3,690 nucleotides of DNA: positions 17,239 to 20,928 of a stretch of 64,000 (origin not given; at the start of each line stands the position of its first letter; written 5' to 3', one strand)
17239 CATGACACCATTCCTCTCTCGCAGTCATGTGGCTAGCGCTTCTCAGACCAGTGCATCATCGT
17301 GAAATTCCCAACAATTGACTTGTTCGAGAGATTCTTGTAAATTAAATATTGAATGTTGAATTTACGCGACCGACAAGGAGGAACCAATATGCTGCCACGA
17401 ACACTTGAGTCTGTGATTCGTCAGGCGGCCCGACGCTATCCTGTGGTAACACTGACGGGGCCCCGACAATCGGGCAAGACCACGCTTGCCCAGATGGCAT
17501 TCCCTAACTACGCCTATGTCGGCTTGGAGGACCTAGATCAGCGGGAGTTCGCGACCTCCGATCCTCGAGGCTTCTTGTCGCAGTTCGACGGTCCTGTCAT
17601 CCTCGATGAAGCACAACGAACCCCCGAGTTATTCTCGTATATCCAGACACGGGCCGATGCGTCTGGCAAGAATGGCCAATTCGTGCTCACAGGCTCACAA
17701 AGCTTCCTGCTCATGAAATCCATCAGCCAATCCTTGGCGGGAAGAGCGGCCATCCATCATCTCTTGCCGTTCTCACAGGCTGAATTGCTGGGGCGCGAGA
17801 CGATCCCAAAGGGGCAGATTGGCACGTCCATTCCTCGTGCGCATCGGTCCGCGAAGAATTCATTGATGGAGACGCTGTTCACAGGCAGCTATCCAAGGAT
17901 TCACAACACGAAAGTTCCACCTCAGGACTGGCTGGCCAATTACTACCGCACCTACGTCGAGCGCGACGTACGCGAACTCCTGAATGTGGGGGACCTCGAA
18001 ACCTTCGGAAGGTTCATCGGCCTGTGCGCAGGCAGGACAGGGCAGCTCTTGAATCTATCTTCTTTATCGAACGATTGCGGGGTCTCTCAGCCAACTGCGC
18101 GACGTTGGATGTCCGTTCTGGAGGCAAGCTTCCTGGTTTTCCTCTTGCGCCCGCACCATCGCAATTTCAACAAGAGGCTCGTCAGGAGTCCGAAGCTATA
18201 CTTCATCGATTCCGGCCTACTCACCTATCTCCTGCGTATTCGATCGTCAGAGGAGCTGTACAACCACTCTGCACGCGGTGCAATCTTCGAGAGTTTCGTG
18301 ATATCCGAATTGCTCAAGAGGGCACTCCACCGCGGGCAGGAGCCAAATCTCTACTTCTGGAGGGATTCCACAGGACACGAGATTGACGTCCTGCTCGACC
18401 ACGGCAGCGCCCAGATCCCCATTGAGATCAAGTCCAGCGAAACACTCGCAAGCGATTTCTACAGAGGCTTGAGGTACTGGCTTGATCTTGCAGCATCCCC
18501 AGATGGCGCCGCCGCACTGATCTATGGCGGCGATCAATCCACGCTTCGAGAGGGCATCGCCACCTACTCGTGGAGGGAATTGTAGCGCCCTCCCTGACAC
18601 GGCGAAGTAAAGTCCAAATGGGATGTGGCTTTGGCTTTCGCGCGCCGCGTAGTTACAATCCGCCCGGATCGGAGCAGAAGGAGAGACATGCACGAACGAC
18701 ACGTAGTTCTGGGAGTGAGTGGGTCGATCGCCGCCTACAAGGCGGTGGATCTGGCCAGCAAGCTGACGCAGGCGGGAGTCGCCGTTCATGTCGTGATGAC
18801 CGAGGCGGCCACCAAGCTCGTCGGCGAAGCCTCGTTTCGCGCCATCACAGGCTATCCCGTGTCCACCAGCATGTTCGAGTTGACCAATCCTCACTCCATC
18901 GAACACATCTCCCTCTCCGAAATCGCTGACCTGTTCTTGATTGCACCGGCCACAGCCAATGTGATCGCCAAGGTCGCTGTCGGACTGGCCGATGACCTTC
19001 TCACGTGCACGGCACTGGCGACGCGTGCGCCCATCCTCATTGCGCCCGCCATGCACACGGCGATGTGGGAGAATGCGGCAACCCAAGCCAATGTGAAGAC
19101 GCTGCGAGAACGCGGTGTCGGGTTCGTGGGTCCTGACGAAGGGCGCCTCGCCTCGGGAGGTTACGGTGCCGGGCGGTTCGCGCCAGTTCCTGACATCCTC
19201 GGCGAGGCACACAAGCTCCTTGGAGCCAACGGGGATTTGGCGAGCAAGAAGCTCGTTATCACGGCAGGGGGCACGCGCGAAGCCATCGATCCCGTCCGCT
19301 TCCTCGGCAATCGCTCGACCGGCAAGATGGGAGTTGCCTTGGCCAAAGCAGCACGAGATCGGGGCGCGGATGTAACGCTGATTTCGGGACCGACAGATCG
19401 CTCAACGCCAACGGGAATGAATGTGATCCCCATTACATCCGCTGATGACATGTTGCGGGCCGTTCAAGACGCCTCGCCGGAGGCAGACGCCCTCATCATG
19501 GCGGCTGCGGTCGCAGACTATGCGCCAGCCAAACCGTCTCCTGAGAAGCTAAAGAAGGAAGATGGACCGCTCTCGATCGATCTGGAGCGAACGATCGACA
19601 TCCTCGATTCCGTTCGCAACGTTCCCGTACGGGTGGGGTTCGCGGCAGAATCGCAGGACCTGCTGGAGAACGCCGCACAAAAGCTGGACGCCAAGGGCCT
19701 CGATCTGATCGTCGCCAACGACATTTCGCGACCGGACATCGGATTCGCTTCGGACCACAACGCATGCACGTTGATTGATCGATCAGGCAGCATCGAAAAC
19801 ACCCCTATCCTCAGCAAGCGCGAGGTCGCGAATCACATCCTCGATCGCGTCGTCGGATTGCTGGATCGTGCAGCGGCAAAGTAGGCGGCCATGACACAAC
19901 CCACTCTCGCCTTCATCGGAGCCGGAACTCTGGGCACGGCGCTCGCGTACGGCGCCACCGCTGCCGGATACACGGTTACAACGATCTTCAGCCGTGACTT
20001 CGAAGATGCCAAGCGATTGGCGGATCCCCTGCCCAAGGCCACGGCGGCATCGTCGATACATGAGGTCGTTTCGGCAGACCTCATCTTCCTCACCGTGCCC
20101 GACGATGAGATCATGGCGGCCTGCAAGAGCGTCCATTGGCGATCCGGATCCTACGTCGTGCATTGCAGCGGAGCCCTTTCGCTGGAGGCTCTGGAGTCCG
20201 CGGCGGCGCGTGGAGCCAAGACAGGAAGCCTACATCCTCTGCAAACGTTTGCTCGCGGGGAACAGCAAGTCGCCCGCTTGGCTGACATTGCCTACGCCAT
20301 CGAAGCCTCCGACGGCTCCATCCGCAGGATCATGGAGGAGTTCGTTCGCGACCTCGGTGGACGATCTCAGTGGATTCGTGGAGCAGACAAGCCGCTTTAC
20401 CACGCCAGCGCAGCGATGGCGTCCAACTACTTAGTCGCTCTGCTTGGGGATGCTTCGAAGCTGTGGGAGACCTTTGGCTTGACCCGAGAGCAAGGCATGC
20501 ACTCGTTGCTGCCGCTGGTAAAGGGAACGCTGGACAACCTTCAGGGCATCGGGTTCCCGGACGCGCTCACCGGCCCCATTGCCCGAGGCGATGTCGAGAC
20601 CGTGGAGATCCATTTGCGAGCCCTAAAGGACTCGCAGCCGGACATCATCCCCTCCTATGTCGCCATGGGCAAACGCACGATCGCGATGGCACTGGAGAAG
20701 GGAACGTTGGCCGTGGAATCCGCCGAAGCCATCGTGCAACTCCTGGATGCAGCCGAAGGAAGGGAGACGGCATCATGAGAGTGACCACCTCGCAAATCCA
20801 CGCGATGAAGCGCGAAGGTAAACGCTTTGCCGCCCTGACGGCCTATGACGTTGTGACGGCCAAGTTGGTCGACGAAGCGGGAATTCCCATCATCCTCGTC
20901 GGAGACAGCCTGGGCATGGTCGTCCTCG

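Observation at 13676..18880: coaBC promoter plus 5' coding end occurs three times and brackets two inserted gene blocks (nested integration scars / promoter capture)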

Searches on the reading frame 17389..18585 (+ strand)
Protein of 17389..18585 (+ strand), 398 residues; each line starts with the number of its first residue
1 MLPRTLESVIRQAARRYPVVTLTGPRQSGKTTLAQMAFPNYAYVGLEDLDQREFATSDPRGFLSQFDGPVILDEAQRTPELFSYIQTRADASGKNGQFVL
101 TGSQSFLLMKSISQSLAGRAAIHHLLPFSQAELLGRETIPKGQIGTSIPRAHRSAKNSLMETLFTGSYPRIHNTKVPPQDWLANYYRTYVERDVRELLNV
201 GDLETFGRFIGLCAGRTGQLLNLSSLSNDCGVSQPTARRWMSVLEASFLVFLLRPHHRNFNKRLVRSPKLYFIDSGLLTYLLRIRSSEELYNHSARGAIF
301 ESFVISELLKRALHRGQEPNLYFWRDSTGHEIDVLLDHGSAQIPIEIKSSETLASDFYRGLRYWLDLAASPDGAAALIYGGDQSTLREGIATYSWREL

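Call 10: search_protein_families(library=pfam, proteins=[window:17389-18585:+], max_evalue=0.01)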
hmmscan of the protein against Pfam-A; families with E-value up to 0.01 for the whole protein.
window:17389-18585:+ (398 aa): 4 families
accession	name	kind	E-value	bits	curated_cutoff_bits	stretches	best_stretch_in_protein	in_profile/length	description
PF13635.12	DUF4143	-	1.2e-50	171.9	28.1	1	191-350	1-160/160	Domain of unknown function (DUF4143)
PF13173.12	AAA_14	-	3.8e-28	98.5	27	1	18-134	3-129/129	AAA domain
PF13401.12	AAA_22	-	0.00013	22.7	27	0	69-106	87-126/130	AAA domain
PF13191.12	AAA_16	-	0.0096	16.9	32.6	0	5-44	11-55/167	AAA ATPase domain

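Call 33: search_protein_families(library=padloc, proteins=[window:17389-18585:+], max_evalue=0.01)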
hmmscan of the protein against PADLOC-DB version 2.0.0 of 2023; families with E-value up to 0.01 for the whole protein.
window:17389-18585:+ (398 aa): 7 families
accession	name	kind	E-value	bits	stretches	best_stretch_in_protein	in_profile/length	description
PDLC04790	PDC-S01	-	2.8e-109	363.7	1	1-384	11-402/422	-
PDLC04789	PDC-S01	-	5.4e-60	201.4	1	1-353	1-344/375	-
PDLC04787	PDC-S01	-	3.7e-32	109.7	1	4-345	13-353/412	-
PDLC04791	PDC-S01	-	7.8e-22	75.5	2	161-352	160-354/395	-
PDLC04788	PDC-S01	-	4.2e-16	56.9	1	13-352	16-385/448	-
PDLC04786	PDC-S01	-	1.5e-15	54.9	1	267-355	305-392/439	-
PDLC04792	PDC-S01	-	9.8e-11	38.9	1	269-352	306-387/452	-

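Call 46: find_encoding_contigs(protein=window:17389-18585:+, flank=6000, max_places=6)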
Protein window:17389-18585:+ (398 aa): 1 contig read that carries it; 1 place shown.
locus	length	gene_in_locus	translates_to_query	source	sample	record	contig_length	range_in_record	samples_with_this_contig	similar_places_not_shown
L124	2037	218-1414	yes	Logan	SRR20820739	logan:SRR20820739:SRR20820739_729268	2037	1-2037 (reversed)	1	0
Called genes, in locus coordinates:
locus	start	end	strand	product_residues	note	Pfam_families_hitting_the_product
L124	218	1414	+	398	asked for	PF13173:AAA_14, PF13635:DUF4143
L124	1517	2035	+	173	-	?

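Call 72: find_homologous_proteins(query=window:17389-18585:+, max_evalue=1e-100)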
Query window:17389-18585:+ (398 aa): 7166 proteins with E <= 1e-100 among 8000 candidates; the best 120 are listed.
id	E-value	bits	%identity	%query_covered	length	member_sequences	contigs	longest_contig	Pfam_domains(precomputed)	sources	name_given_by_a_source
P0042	9.7e-248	839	93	100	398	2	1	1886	PF13173.13,PF13635.13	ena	-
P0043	1.5e-214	730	80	100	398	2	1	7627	PF13173.13,PF13635.13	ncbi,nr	ncbi:ATP-binding protein [Candidatus Bipolaricaulota bacterium]|nr:ATP-binding protein [Candidatus B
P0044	2.4e-213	726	79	100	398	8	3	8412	PF13173.13,PF13635.13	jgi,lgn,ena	-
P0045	9.1e-209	711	77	100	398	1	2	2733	PF13173.13,PF13635.13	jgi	jgi:uncharacterized protein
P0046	5.5e-208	709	77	100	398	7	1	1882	PF13173.13,PF13635.13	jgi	-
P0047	8.8e-200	682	74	100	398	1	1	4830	PF13173.13,PF13635.13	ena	-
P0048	1.0e-199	681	77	100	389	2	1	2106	PF13173.13,PF13635.13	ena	-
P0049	1.5e-199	681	74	100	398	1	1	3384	PF13173.13,PF13635.13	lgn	-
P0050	1.5e-199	681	73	100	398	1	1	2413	PF13173.13,PF13635.13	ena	-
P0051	5.4e-199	679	73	100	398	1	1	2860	PF13173.13,PF13635.13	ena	-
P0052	7.4e-199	678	73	100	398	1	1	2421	PF13173.13,PF13635.13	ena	-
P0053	1.2e-198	678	74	100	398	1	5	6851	PF13173.13,PF13635.13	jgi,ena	-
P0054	2.3e-198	677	74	100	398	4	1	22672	PF13173.13,PF13635.13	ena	-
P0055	3.9e-197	673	73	100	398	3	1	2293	PF13173.13,PF13635.13,PF13191.13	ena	-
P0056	5.7e-196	669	72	100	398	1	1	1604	PF13173.13,PF13635.13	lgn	-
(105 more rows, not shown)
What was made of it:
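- The family is very widespread and conserved, with more than 7000 proteins at E <= 1e-100 (call 72).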

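Call 73: find_encoding_contigs(protein=P0042, flank=5000, max_places=4)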
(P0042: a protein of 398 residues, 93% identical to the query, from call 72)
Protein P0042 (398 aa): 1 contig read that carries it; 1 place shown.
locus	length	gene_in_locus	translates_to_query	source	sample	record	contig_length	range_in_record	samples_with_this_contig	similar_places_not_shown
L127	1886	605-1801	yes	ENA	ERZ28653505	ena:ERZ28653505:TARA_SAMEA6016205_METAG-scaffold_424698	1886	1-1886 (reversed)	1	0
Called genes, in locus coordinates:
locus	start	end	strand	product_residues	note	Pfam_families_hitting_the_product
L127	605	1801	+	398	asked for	PF13173:AAA_14, PF13635:DUF4143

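Call 74: find_encoding_contigs(protein=P0043, flank=6000, max_places=4)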
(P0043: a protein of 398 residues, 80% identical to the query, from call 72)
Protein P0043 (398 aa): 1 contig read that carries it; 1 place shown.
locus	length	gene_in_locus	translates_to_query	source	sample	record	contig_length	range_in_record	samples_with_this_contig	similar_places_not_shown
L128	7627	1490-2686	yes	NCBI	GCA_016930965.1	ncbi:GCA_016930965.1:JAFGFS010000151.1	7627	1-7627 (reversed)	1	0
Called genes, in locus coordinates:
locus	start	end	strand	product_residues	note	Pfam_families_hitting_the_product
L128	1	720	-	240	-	PF00403:HMA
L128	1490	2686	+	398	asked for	PF13173:AAA_14, PF13635:DUF4143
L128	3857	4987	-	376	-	-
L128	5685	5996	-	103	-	PF00560:LRR_1 (faint), PF12799:LRR_4, PF13855:LRR_8 (weak), PF12799:LRR_4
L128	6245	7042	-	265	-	-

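Call 75: find_encoding_contigs(protein=P0044, flank=6000, max_places=4)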
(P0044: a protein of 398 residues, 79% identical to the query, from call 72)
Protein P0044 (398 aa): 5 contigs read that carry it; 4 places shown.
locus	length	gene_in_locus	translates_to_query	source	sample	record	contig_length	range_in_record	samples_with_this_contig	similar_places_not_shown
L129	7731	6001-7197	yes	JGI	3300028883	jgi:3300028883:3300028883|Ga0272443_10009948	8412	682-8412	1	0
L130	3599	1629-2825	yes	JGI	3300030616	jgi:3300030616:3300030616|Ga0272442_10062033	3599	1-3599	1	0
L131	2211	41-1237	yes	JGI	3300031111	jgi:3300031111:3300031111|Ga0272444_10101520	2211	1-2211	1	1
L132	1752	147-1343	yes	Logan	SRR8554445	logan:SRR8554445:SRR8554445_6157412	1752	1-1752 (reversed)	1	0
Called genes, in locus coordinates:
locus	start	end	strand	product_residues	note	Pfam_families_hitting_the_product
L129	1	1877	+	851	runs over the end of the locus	?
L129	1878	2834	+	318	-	-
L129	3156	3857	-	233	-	PF01541:GIY-YIG (weak)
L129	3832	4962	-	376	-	PF00145:DNA_methylase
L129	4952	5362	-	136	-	PF03852:Vsr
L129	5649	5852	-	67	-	-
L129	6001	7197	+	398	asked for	PF13173:AAA_14, PF13635:DUF4143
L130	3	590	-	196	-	?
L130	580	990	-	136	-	PF03852:Vsr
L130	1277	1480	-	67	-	-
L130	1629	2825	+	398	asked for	PF13173:AAA_14, PF13635:DUF4143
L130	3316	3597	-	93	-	?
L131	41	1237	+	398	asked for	PF13173:AAA_14, PF13635:DUF4143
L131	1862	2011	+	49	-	-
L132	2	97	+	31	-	?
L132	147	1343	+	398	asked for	PF13173:AAA_14, PF13635:DUF4143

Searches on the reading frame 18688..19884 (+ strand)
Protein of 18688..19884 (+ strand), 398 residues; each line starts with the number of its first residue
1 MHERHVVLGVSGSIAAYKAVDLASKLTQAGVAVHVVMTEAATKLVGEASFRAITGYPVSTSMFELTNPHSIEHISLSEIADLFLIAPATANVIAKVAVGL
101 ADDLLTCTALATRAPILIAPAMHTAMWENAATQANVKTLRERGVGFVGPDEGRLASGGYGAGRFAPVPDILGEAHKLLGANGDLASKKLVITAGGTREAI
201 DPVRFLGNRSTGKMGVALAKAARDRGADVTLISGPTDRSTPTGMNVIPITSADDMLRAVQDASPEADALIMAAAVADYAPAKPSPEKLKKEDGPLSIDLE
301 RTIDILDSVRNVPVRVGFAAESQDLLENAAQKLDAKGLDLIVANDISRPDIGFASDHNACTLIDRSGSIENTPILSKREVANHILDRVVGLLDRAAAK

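Call 10: search_protein_families(library=pfam, proteins=[window:18688-19884:+], max_evalue=0.01)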
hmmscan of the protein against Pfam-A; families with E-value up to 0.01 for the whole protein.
window:18688-19884:+ (398 aa): 2 families
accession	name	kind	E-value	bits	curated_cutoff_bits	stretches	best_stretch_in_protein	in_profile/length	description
PF04127.22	DFP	-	1.3e-68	230.9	22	1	184-363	1-186/186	DNA/pantothenate metabolism flavoprotein C-terminal domain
PF02441.25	Flavoprotein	-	1.4e-33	116.2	22.7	1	5-174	2-158/162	Flavoprotein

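Call 11: find_encoding_contigs(protein=window:18688-19884:+, flank=10000, max_places=10)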
Protein window:18688-19884:+ (398 aa): 1 contig read that carries it; 1 place shown.
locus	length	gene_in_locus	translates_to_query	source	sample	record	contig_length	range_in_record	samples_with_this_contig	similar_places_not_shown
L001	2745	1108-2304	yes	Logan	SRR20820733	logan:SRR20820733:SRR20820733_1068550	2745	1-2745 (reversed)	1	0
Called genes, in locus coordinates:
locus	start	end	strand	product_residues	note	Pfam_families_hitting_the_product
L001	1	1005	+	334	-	?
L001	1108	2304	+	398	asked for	PF02441:Flavoprotein, PF04127:DFP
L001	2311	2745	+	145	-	?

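Call 12: find_related_loci(query=window:18688-19884:+, collection=genome_contigs, flank=10000)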
Query window:18688-19884:+ (398 aa) in genome_contigs; peptide patterns used: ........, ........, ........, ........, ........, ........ (x = any residue, [..] = any of these).
133 stretches matched a pattern; 39 encode a relative of the query (tblastn E <= 1e-3); 39 distinct loci.
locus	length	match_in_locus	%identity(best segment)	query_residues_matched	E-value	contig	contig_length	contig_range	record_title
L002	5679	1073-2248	73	1-392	0e+0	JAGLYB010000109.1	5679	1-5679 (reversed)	MAG: Candidatus Bipolaricaulota bacterium isolate RS_13_11 ZL320.bin.11.fa_109, whole genome shotgun sequence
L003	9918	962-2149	71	1-394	0e+0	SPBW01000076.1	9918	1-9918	MAG: Candidatus Atribacteria bacterium isolate das_tool.concoct.142 k141_18289, whole genome shotgun sequence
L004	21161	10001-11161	70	1-388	1e-173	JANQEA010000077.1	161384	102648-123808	MAG: Candidatus Bipolaricaulota bacterium isolate PL23a_bin.108 k99_5233644, whole genome shotgun sequence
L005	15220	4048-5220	69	1-392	2e-173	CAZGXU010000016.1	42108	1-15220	MAG TPA_asm: uncultured Thermotogae bacterium isolate SRP214966_co4_460 genome assembly, contig: NODE_560_length_42108_c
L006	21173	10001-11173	68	1-392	9e-167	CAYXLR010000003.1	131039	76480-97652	MAG TPA_asm: uncultured Thermotogae bacterium isolate binchicken_co34_121 genome assembly, contig: NODE_77_length_131039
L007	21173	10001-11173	67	1-392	2e-165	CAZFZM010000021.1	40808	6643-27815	MAG TPA_asm: uncultured Thermotogae bacterium isolate SRP323688_co1_258 genome assembly, contig: NODE_1793_length_40808_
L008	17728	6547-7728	70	1-395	8e-164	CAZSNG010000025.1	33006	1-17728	MAG TPA_asm: uncultured Thermotogae bacterium isolate binchicken_co65_492 genome assembly, contig: NODE_5344_length_3300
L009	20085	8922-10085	65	1-388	7e-157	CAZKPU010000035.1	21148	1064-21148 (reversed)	MAG TPA_asm: uncultured Thermotogae bacterium isolate binchicken_co42_504 genome assembly, contig: NODE_3126_length_2114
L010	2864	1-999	72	60-392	3e-163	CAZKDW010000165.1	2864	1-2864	MAG TPA_asm: uncultured Thermotogae bacterium isolate binchicken_co243_156 genome assembly, contig: NODE_37786_length_28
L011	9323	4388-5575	64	1-395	2e-153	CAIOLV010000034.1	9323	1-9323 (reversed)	uncultured bacterium isolate AlinenSedimentsD2_bin-0520 genome assembly, contig: bin-0520:034/160, whole genome shotgun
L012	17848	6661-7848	65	1-395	6e-152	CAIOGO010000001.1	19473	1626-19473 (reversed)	uncultured bacterium isolate A14_bin-2913 genome assembly, contig: bin-2913:01/22, whole genome shotgun sequence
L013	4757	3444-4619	56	1-392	6e-140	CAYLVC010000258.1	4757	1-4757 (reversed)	MAG TPA_asm: uncultured Dehalococcoidales bacterium isolate SRP192927_co7_416 genome assembly, contig: NODE_43875_length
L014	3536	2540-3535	67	1-333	1e-141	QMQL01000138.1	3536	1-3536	MAG: Candidatus Acetothermia bacterium isolate B2_G16 B2_Guay16_scaffold_33867, whole genome shotgun sequence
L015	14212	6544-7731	56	1-396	6e-137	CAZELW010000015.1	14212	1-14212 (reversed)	MAG TPA_asm: uncultured Dehalococcoidales bacterium isolate binchicken_co43_302 genome assembly, contig: NODE_7679_lengt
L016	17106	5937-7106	55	4-393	2e-131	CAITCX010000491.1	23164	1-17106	MAG: uncultured Dehalococcoidia bacterium isolate AlinenSedimentsCore3_bin-0782 genome assembly, contig: bin-0782:491/52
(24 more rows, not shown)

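Call 16: find_related_loci(query=window:18688-19884:+, collection=metagenome_contigs, flank=10000)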
Query window:18688-19884:+ (398 aa) in metagenome_contigs; peptide patterns used: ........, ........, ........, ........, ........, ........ (x = any residue, [..] = any of these).
231 stretches matched a pattern; 96 encode a relative of the query (tblastn E <= 1e-3); the best 80 are kept; 80 distinct loci.
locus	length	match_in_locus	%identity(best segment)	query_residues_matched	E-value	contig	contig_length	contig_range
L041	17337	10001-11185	75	1-395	0e+0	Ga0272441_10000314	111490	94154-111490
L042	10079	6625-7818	74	1-398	0e+0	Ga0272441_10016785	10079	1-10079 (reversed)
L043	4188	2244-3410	75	4-392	0e+0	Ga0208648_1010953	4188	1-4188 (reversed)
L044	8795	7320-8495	73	1-392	0e+0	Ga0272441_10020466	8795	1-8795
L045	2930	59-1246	74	1-396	0e+0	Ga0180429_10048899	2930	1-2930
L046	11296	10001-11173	72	1-391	0e+0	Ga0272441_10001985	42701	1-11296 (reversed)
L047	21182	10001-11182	75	1-394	0e+0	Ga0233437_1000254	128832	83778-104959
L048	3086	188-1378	71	1-395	0e+0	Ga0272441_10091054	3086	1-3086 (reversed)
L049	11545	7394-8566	70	3-393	9e-180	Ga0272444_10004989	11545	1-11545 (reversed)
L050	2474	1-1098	75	27-392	0e+0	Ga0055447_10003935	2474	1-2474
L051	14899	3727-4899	70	3-393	9e-179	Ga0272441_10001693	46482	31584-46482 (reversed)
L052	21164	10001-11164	70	1-388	5e-177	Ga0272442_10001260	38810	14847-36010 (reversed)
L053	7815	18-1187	70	3-392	1e-176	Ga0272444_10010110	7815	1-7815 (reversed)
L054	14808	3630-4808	71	1-393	3e-176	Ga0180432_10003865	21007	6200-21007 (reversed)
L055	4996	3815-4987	70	3-393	1e-179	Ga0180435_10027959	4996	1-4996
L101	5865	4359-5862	82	1-198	1e-101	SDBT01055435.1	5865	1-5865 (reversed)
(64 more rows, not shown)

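Call 50: list_cluster_members(proteins=[P0001, window:18688-19884:+])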
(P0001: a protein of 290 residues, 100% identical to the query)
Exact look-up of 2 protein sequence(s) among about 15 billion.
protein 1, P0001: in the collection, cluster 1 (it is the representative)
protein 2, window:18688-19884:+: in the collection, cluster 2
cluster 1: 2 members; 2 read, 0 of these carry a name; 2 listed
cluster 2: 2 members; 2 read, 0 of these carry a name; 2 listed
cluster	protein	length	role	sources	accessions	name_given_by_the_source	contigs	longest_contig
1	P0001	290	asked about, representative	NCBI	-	-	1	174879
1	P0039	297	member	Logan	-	-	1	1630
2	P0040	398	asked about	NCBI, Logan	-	-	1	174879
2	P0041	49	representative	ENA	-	-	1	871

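Call 63: search_protein_families(library=pfam, proteins=[L101:4658-5014:-], max_evalue=0.01)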
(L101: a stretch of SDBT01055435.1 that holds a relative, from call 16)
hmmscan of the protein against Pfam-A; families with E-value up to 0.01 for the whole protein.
L101:4658-5014:- (118 aa): 0 families

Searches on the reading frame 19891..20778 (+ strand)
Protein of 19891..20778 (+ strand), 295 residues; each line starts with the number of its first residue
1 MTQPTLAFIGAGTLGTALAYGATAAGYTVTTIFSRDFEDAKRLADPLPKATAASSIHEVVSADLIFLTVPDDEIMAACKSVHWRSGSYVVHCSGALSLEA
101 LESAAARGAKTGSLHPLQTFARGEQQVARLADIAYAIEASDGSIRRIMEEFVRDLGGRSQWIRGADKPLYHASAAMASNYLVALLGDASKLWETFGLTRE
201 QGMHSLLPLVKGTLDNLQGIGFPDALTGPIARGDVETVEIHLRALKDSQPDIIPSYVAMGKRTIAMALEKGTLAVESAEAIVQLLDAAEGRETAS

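Call 63: search_protein_families(library=pfam, proteins=[window:19891-20778:+], max_evalue=0.01)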
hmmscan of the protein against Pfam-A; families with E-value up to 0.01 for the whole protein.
window:19891-20778:+ (295 aa): 6 families
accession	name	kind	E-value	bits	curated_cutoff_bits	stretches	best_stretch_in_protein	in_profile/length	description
PF10728.14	DUF2520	-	1.2e-32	112.7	25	1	134-263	2-125/125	Domain of unknown function (DUF2520)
PF03807.23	F420_oxidored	-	4.8e-12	46.7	21.6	1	6-91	2-90/94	NADP oxidoreductase coenzyme F420-dependent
PF10727.15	Rossmann-like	-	1.7e-10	41.2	23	1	7-116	18-131/131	Rossmann-like domain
PF03446.21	NAD_binding_2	-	4.6e-07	30.4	21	1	6-97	2-97/161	NAD binding domain of 6-phosphogluconate dehydrogenase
PF00291.31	PALP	-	0.00081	19.2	35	0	47-106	225-279/295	Pyridoxal-phosphate dependent enzyme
PF01488.26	Shikimate_DH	-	0.0041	17.6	24.3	1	5-72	14-86/138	Shikimate / quinate 5-dehydrogenase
